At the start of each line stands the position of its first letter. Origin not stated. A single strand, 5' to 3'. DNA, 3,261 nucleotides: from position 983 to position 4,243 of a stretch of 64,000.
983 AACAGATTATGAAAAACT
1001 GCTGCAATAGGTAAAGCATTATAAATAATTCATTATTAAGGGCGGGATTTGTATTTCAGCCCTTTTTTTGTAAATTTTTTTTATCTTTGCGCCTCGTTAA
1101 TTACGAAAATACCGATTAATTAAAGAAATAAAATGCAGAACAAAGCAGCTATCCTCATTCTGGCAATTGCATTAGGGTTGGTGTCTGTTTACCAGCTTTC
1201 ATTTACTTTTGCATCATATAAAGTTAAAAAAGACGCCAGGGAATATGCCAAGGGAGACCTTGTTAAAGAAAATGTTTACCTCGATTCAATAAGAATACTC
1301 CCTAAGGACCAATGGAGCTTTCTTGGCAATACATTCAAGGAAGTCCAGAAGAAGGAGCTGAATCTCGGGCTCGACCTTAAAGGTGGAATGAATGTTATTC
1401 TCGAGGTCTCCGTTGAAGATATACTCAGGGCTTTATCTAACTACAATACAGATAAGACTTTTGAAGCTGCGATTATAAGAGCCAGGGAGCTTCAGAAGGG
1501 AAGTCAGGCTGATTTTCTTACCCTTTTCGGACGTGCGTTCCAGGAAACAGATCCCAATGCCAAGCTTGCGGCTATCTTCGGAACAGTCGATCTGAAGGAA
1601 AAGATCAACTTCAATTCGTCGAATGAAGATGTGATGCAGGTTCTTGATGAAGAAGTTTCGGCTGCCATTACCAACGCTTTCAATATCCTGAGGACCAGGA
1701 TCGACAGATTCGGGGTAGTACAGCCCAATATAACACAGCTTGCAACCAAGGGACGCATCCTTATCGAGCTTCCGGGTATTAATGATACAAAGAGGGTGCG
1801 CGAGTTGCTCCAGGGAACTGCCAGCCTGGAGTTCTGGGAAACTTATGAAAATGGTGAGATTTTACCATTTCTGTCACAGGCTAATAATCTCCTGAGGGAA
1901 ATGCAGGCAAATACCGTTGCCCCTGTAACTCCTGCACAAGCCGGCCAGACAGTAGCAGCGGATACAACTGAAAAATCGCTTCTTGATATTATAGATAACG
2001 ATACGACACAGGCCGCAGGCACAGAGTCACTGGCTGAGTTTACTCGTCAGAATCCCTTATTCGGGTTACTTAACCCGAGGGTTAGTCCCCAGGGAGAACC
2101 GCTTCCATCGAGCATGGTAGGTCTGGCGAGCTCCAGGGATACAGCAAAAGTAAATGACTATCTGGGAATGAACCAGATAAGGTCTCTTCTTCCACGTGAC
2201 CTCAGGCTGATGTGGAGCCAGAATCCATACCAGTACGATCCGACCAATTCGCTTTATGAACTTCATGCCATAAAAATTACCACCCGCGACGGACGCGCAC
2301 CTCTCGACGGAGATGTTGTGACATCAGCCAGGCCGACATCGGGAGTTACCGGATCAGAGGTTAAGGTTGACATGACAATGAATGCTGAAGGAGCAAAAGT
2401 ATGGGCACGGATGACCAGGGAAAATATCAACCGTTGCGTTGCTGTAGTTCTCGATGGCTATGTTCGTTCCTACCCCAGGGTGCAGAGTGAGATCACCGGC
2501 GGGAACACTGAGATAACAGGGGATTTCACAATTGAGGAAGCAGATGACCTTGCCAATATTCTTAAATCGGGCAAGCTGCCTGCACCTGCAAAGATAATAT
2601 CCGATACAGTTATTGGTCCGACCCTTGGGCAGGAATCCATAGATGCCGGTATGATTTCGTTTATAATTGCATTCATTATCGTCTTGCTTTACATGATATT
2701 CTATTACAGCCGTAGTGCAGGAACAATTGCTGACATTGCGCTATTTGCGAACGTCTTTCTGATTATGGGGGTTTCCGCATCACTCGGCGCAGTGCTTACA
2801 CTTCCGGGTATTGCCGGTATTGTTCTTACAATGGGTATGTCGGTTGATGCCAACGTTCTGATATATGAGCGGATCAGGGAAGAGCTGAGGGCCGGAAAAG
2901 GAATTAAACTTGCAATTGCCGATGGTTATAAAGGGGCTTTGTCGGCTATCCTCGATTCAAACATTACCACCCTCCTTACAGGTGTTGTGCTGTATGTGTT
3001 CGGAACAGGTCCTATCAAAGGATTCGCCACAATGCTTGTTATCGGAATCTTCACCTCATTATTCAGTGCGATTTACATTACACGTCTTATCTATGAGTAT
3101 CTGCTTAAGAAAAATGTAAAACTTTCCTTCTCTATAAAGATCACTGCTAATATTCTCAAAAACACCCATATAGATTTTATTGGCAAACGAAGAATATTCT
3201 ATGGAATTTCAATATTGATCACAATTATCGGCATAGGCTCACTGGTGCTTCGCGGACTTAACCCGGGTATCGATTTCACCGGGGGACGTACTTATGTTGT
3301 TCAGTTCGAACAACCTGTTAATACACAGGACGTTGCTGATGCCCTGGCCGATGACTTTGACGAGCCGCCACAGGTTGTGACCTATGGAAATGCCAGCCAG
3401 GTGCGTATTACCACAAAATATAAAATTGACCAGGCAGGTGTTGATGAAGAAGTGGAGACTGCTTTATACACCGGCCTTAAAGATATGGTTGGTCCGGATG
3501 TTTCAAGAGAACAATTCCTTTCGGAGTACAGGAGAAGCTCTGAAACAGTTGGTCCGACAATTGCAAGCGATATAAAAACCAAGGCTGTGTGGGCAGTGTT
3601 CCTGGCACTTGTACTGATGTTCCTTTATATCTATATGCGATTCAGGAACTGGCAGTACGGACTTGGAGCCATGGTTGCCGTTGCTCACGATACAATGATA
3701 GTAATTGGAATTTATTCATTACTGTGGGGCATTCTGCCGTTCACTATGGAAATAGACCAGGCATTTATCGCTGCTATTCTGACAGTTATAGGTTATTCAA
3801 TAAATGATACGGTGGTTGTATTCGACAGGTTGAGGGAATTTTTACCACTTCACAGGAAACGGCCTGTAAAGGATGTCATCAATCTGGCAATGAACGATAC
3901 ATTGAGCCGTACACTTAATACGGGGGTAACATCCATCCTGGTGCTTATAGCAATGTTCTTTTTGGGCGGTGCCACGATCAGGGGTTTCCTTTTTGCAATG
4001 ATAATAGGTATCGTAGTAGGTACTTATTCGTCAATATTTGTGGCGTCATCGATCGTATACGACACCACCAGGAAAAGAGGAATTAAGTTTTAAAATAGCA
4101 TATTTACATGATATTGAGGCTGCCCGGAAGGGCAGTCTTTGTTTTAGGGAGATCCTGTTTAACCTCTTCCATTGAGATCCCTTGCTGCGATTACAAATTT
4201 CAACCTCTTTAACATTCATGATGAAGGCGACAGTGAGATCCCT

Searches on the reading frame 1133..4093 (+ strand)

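Call 66: search_protein_families(library=ncbifam, proteins=[window:1133-4093:+])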
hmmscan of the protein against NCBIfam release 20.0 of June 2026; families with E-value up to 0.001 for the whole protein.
window:1133-4093:+ (986 aa): 26 families (the best 25 are shown)
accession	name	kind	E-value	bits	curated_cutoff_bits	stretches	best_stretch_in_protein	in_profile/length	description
NF009585.0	PRK13024.1-5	equivalog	0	1323.2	1037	1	1-982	1-981/993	protein translocase subunit SecDF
NF009583.0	PRK13024.1-3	subfamily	1.1e-202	675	721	1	70-975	35-730/755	protein translocase subunit SecDF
NF011315.0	PRK14726.1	equivalog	2.3e-156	522.3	1249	2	387-975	255-824/855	protein translocase subunit SecDF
TIGR01129.1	secD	equivalog_domain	2e-138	461.8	244.4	2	78-653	1-396/397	protein translocase subunit SecD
NF009581.0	PRK13024.1-1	equivalog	9.3e-123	410.9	1058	2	446-976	200-727/752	protein translocase subunit SecDF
TIGR00966.2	transloc_SecF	equivalog_domain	4.2e-121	403.7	160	2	680-977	1-278/279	protein translocase subunit SecF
TIGR00916.1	2A0604s01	subfamily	1.2e-117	391.5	148.6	2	417-647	2-231/231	SecD/SecF family protein translocase subunit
NF009584.0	PRK13024.1-4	equivalog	8.2e-109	365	1171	1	446-976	198-729/759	protein translocase subunit SecDF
NF009580.0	PRK13023.1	equivalog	1.5e-100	337.6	1153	1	391-976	182-748/775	protein translocase subunit SecDF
NF009540.0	PRK12911.1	equivalog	9.7e-91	304.8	1878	1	436-981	842-1397/1403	bifunctional preprotein translocase subunit SecD/SecF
NF009545.0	PRK12933.1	equivalog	3.3e-84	283.5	728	3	389-662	314-598/604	protein translocase subunit SecD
NF009582.0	PRK13024.1-2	equivalog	5.6e-66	223.1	723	1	436-983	267-831/859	protein translocase subunit SecDF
NF046001.1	SecDF_plasm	equivalog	3.9e-48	164.2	500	1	464-980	312-848/878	protein translocase subunit SecDF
NF006218.0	PRK08343.1-4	subfamily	2.9e-42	144.9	383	2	402-661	128-388/392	preprotein translocase subunit SecD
NF006216.0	PRK08343.1-2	equivalog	9.9e-32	110.4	519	2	454-657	299-497/506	preprotein translocase subunit SecD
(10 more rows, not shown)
